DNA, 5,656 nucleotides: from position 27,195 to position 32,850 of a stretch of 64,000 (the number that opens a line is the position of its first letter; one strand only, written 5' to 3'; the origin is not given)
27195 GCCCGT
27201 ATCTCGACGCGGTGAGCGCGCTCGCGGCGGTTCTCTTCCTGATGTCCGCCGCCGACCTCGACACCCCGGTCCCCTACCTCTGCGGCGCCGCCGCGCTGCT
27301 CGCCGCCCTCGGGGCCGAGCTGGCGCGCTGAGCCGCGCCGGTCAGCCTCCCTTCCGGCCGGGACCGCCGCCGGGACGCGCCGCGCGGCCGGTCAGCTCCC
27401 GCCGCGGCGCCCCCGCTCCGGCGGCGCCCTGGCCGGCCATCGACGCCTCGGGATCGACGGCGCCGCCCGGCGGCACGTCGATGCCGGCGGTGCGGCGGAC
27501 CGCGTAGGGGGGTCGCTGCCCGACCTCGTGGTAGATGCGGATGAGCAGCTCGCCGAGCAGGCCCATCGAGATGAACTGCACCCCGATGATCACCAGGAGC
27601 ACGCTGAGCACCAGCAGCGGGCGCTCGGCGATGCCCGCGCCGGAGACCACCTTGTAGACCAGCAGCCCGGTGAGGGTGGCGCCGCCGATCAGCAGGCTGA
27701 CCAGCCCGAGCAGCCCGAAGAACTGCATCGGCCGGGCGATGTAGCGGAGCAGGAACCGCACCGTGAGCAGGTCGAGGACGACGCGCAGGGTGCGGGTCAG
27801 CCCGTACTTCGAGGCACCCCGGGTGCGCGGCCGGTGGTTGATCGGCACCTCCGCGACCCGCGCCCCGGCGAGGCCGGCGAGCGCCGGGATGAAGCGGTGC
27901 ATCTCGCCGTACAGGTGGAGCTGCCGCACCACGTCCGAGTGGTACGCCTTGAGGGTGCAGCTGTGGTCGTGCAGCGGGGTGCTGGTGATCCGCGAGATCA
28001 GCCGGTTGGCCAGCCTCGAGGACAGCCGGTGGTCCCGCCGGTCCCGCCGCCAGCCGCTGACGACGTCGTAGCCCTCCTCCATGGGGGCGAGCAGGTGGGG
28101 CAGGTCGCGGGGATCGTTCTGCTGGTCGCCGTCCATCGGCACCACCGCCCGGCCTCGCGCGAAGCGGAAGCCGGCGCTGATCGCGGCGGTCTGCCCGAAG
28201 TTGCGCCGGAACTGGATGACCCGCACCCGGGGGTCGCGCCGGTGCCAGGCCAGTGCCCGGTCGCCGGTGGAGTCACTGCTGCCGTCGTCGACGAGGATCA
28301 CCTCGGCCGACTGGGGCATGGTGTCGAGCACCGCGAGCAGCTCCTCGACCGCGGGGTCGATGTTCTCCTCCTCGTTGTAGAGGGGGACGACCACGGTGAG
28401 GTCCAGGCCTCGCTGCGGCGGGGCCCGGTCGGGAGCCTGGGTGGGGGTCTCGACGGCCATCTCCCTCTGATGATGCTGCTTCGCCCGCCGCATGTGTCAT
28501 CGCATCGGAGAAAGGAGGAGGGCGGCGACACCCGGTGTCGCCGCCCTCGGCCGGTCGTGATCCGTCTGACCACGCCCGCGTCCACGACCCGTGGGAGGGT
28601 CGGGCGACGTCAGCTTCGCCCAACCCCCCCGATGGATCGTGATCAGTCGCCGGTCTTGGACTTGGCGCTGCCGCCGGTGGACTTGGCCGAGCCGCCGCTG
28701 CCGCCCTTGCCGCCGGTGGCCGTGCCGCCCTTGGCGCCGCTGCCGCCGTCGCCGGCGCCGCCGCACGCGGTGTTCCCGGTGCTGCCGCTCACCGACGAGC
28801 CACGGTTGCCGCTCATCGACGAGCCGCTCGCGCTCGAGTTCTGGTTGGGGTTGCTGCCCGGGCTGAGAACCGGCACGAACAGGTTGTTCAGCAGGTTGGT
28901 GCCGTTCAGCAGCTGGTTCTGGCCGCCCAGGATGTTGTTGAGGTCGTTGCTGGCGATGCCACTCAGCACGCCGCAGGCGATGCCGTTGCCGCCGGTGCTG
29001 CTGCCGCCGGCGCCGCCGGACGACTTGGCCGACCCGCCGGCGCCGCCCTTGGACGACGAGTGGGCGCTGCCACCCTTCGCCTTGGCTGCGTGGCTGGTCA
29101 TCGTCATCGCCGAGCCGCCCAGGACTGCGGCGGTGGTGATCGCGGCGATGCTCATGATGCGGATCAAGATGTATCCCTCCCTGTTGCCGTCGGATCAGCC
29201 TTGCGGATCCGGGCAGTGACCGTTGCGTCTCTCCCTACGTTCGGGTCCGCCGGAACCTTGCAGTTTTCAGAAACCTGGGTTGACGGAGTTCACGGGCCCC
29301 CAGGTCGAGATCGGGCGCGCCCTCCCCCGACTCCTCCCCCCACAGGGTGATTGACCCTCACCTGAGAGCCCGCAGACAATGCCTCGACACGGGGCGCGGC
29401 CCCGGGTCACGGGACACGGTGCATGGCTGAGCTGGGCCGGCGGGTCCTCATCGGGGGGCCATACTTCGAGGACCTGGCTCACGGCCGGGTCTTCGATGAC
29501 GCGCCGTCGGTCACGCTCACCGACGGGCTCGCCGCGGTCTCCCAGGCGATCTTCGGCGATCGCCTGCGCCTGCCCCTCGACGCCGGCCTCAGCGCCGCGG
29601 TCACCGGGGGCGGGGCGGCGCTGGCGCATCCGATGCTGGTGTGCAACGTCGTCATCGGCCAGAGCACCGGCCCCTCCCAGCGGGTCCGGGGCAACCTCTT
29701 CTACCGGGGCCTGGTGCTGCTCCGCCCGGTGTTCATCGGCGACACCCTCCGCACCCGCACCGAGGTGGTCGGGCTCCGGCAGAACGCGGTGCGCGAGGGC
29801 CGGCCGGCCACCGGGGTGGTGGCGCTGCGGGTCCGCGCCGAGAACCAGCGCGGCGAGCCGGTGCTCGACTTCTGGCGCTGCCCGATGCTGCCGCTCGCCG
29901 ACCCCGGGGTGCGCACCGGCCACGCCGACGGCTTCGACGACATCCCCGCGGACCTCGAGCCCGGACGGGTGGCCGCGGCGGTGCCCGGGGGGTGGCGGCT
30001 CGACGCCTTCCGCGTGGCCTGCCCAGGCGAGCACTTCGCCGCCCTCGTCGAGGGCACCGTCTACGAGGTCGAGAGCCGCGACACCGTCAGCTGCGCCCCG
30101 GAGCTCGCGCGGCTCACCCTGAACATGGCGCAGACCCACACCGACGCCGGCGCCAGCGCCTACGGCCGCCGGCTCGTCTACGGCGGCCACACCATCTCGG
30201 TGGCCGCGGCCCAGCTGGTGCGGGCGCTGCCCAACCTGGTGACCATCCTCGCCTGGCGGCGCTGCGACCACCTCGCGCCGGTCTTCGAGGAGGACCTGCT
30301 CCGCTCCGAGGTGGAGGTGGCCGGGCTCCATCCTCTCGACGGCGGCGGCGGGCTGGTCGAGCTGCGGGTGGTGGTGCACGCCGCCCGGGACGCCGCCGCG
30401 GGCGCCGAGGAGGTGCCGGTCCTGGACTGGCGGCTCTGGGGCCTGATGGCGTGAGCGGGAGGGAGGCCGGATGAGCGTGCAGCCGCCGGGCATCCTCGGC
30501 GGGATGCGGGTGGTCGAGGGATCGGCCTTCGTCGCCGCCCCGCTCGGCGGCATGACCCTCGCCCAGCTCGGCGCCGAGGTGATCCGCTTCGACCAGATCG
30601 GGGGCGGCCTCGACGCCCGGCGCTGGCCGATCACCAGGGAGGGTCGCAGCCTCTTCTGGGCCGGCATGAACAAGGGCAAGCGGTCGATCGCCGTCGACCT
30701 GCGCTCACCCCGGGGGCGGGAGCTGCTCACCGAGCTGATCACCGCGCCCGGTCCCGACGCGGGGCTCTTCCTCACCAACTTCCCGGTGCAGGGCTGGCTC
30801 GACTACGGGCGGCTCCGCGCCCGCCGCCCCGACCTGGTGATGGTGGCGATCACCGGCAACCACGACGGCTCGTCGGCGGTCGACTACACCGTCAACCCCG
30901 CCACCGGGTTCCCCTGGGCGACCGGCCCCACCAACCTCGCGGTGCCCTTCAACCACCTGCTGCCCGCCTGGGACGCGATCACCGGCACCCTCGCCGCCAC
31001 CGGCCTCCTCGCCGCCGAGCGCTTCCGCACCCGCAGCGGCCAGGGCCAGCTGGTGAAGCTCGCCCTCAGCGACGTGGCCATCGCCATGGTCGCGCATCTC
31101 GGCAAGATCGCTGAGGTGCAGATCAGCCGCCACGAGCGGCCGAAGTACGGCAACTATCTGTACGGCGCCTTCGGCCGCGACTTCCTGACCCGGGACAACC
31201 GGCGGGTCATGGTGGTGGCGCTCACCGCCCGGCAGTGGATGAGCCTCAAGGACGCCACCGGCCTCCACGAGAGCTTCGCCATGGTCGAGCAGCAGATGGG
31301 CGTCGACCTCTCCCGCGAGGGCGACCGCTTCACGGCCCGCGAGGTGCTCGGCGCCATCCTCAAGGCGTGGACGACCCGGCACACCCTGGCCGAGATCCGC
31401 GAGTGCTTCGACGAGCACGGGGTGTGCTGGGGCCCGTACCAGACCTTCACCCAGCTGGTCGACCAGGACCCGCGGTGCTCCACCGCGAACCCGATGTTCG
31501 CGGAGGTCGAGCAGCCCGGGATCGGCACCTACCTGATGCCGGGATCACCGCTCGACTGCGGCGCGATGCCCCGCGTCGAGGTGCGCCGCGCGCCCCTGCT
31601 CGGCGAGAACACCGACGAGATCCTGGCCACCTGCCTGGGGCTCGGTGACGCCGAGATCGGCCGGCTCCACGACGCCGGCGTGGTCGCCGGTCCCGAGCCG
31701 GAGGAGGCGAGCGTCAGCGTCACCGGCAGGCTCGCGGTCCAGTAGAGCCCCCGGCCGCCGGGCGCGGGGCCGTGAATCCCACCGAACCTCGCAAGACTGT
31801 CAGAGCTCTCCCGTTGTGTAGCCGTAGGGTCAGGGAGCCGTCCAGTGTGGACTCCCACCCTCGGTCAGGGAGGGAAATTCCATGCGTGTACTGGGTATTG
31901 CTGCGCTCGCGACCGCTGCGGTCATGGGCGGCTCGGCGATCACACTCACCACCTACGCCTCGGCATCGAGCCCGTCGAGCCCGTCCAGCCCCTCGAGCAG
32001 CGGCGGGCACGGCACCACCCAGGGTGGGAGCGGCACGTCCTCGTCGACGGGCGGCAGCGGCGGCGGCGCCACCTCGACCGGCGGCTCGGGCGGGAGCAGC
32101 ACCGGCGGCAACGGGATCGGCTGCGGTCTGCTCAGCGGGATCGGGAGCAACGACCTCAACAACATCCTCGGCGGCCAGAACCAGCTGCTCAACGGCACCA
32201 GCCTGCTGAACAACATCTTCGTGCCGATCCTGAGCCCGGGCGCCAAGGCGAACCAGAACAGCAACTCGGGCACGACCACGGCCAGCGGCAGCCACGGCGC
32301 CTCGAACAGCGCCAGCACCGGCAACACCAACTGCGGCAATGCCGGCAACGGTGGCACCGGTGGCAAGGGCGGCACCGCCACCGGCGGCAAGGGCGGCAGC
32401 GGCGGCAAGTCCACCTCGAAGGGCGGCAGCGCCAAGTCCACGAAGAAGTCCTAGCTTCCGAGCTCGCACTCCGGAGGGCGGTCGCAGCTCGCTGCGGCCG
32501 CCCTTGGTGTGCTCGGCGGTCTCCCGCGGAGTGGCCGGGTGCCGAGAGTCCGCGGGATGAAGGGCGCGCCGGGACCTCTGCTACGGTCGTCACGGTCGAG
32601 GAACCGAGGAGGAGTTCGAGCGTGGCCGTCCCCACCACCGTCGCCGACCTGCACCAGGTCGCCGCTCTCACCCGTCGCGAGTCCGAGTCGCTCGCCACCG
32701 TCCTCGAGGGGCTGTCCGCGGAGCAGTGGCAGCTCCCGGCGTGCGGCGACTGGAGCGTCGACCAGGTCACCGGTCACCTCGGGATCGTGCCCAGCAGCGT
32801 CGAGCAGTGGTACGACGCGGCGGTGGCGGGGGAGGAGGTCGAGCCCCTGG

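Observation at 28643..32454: Inverted pair of near-identical secreted Gly/Ser/Asn-rich protein genes bracketing a MaoC hydratase and a CoA-transferase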

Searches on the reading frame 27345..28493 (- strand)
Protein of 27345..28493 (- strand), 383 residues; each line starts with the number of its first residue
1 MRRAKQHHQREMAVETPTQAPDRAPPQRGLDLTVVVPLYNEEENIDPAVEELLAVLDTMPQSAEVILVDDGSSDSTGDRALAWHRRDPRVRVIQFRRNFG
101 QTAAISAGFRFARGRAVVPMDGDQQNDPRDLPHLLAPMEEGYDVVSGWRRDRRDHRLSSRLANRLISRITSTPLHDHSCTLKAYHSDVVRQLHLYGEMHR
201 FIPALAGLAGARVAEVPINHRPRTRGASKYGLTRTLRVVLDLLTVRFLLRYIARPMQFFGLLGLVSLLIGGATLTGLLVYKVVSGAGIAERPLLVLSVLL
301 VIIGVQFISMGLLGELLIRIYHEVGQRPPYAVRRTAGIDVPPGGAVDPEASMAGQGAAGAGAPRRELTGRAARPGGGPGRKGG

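Call 5: search_protein_families(library=pfam, proteins=[window:27345-28493:-], max_evalue=0.1)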
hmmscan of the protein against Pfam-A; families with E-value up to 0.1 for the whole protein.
window:27345-28493:- (383 aa): 3 families
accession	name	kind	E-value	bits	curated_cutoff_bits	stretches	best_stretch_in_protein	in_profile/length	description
PF00535.33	Glycos_transf_2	-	1.2e-31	110.3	23.3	1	33-185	1-160/168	Glycosyl transferase family 2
PF13641.12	Glyco_tranf_2_3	-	1.4e-07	32.2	27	1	32-159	3-133/230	Glycosyltransferase like family 2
PF10111.15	Glyco_tranf_2_2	-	0.00077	19.5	27.3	1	33-124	1-92/276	Glycosyltransferase like family 2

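Call 65: search_protein_families(library=ncbifam, proteins=[window:27345-28493:-], max_evalue=0.001)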
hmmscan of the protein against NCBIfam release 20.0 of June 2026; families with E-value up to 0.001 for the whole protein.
window:27345-28493:- (383 aa): 21 families
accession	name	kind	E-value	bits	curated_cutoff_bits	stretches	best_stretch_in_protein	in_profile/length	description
NF007986.1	PRK10714.1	equivalog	2.6e-59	200.8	529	1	32-335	8-311/316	undecaprenyl-phosphate 4-deoxy-4-formamido-L-arabinose transferase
NF047588.1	GlcsyltransPgfSStrep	equivalog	9.7e-48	162.9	500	1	31-335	2-305/308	glycosyltransferase PgfS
TIGR04182.1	glyco_TIGR04182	equivalog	1.8e-23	83.4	325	1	31-324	1-289/293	S-layer glycoprotein N-glycosyltransferase AglJ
TIGR03937.1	PgaC_IcaA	equivalog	7.2e-18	64.7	422.3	1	30-143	45-155/407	poly-beta-1,6-N-acetyl-D-glucosamine synthase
TIGR03965.1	mycofact_glyco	equivalog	6.2e-14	51.7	280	1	24-139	68-180/467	mycofactocin biosynthesis glycosyltransferase MftF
NF041391.1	DPhHxTase_Halo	equivalog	3.6e-13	49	375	1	39-195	4-156/213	dolichyl-phosphate hexose transferase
NF007482.0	PRK10073.1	equivalog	3.5e-12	46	423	1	31-136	7-108/334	glycosyltransferase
NF041875.1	EPS_EpsD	equivalog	7.1e-12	45.4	370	1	32-139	1-105/325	exopolysaccharide biosynthesis glycosyltransferase EpsD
NF058614.1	PPMAGASynPpgS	equivalog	3.5e-11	42.9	370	1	31-169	1-134/226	polyprenyl-phospho-N-acetylgalactosaminyl synthase PpgS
NF047683.1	TeichurnBiosyTuaG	equivalog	3.9e-11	43.1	400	1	32-139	8-112/252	teichuronic acid biosynthesis protein TuaG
NF045692.1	OglycostaseCruG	equivalog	2.8e-08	33.1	600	1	21-146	32-161/386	2'-O-glycosyltransferase CruG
TIGR04283.1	glyco_like_mftF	equivalog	6.3e-08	32.5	182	1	32-125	1-84/221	TIGR04283 family arsenosugar biosynthesis glycosyltransferase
NF010496.0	PRK13915.1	equivalog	1.2e-06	27.9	262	1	28-138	29-142/307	glucosyl-3-phosphoglycerate synthase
NF053739.1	GlytfEpsEBac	equivalog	3.5e-06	26.2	450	1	33-132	4-101/265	glycosyltransferase EpsE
TIGR04242.1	nodulat_NodC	equivalog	4.5e-06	25.9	550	1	20-138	38-156/395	chitooligosaccharide synthase NodC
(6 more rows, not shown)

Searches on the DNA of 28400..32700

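Call 40: search_rna_families(source=window, start=28400, end=32700, threshold=evalue, max_evalue=1)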
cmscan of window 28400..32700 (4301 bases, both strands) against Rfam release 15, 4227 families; matches with E-value up to 1: 1.
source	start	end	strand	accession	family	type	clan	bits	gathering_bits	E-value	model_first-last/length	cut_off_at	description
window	32476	32513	+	RF01838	sobemo_FSE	Cis-reg; frameshift_element;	-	20.7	55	0.88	26-64/79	no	sobemovirus ribosomal frameshift elemental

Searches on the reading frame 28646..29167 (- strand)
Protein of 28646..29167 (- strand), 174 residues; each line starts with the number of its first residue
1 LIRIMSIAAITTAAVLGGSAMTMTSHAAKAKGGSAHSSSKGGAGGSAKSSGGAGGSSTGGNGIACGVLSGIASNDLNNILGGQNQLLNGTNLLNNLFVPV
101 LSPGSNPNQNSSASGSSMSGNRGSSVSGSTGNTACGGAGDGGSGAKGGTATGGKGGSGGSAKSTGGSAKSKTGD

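Call 5: search_protein_families(library=pfam, proteins=[window:28646-29167:-], max_evalue=0.1)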
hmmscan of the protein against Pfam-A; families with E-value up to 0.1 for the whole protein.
window:28646-29167:- (174 aa): 0 families

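Call 9: search_protein_families(library=ncbifam, proteins=[window:28646-29167:-], max_evalue=1)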
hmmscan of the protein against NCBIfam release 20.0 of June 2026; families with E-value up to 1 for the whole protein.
window:28646-29167:- (174 aa): 0 families

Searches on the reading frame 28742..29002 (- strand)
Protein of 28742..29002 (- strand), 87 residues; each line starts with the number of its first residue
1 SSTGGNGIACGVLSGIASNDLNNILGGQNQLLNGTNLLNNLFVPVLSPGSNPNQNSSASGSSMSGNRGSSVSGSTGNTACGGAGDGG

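Call 27: search_protein_families(library=pfam, proteins=[window:28742-29002:-], max_evalue=10)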
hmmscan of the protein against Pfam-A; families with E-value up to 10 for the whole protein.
seq(87 aa): 0 families

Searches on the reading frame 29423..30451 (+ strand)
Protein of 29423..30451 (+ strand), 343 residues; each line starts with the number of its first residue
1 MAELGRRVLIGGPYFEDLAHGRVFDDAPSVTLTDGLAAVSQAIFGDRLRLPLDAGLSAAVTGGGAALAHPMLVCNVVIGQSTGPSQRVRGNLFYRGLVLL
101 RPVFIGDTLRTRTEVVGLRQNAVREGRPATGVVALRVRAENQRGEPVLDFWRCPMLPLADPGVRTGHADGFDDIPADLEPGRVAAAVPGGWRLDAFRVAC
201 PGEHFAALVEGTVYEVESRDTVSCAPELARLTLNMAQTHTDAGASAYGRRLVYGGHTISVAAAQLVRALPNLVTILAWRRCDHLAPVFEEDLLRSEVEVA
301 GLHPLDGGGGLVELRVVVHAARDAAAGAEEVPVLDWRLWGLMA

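Call 5: search_protein_families(library=pfam, proteins=[window:29423-30451:+], max_evalue=0.1)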
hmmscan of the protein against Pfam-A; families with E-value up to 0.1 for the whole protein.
window:29423-30451:+ (343 aa): 1 family
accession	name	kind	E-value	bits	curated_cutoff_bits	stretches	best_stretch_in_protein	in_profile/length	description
PF01575.25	MaoC_dehydratas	-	5.8e-07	29.6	27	1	57-121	42-107/123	MaoC like domain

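Call 9: search_protein_families(library=ncbifam, proteins=[window:29423-30451:+], max_evalue=1)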
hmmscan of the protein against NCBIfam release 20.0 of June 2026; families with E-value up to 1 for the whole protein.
window:29423-30451:+ (343 aa): 1 family
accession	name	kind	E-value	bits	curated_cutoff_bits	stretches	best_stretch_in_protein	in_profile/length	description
NF038241.1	RipB_Ich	equivalog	1.9e-13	50.7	340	2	10-153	19-159/175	(R)-specific enoyl-CoA hydratase RipB/Ich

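Call 65: search_protein_families(library=ncbifam, proteins=[window:29423-30451:+], max_evalue=0.001)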
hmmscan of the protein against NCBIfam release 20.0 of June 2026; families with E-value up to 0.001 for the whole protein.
window:29423-30451:+ (343 aa): 1 family
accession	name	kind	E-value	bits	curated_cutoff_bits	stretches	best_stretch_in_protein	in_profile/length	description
NF038241.1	RipB_Ich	equivalog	1.9e-13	50.7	340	1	10-153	19-159/175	(R)-specific enoyl-CoA hydratase RipB/Ich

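Call 69: search_solved_structures(query=window:29423-30451:+, max_evalue=0.001)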
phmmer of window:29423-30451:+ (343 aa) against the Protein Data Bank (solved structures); distinct sequences matched with E-value up to 0.001: 5.
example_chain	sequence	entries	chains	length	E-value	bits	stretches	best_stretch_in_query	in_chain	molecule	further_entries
2bi0_A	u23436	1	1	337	3e-88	299.4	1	8-341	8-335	HYPOTHETICAL PROTEIN RV0216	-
8hgn_A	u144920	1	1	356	4.4e-24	88.5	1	12-328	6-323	Beta-methylmalyl-CoA dehydratase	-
4e3e_A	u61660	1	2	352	1.1e-20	77.3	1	12-324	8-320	MaoC domain protein dehydratase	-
4ffu_A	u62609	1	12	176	1.9e-09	40.4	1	14-148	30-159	oxidase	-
1q6w_A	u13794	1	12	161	1.9e-05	27.2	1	13-149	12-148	monoamine oxidase regulatory protein, putative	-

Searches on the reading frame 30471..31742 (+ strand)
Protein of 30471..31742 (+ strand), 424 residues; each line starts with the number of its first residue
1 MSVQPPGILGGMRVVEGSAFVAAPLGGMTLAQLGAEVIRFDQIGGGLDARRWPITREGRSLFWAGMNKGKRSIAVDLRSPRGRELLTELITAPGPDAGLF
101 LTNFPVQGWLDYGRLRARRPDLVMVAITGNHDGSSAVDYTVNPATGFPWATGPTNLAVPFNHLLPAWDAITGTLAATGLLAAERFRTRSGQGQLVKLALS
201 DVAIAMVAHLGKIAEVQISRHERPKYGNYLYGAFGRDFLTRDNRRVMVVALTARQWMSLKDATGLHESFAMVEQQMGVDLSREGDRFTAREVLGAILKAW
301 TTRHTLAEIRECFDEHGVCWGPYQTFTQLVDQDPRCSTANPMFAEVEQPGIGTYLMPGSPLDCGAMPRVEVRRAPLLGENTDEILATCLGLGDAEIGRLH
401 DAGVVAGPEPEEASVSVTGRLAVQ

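Call 5: search_protein_families(library=pfam, proteins=[window:30471-31742:+], max_evalue=0.1)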
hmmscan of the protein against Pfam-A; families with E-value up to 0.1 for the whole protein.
window:30471-31742:+ (424 aa): 1 family
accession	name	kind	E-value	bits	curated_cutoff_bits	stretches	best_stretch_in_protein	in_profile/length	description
PF02515.22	CoA_transf_3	-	6.9e-58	196.9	23.3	1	9-381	1-366/366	CoA-transferase family III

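Call 9: search_protein_families(library=ncbifam, proteins=[window:30471-31742:+], max_evalue=1)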
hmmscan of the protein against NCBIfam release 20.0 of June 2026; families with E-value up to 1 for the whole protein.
window:30471-31742:+ (424 aa): 7 families
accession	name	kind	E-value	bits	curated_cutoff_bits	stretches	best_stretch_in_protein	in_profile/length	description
TIGR04253.1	mesacon_CoA_iso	equivalog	2.5e-176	586.6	725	1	7-408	1-403/403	2-methylfumaryl-CoA isomerase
NF041294.1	Scnl_mescCoAtase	equivalog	9.6e-30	104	700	1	9-385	4-380/381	succinyl-CoA:mesaconate CoA-transferase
NF003809.0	PRK05398.1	subfamily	1.5e-29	102.8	442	1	9-405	5-416/416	formyl-CoA transferase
TIGR03253.1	oxalate_frc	equivalog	1.4e-28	99.8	504.2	2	9-206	4-206/416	formyl-CoA transferase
NF052585.1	SucGlutTfsCaiB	equivalog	5.1e-28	97.8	750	1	9-387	8-387/394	succinate--glutarate CoA-transferase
NF008511.0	PRK11430.1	equivalog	2.1e-11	43.6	522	1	7-364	8-354/381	CoA:oxalate CoA-transferase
NF002914.1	PRK03525.1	equivalog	2.1e-05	23.6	413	1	7-405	8-397/400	L-carnitine CoA-transferase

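Call 68: search_solved_structures(query=window:30471-31742:+, max_evalue=1e-20)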
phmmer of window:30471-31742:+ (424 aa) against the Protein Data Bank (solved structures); distinct sequences matched with E-value up to 1e-20: 5.
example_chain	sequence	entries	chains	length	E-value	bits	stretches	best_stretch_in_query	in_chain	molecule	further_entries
7xkg_A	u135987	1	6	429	1.1e-174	584.7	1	6-411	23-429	Acyl-CoA transferase/carnitine dehydratase-like protein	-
8apq_A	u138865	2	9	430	2.4e-171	573.7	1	6-409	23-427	2-methylfumaryl-CoA isomerase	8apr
9br6_A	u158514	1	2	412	3.4e-24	88.8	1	9-406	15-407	Succinate--hydroxymethylglutarate CoA-transferase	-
9br7_A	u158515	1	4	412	7.9e-24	87.6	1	9-406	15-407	Succinate--hydroxymethylglutarate CoA-transferase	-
10uh_A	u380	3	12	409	2.2e-21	79.6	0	9-406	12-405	Formyl-coenzyme a transferase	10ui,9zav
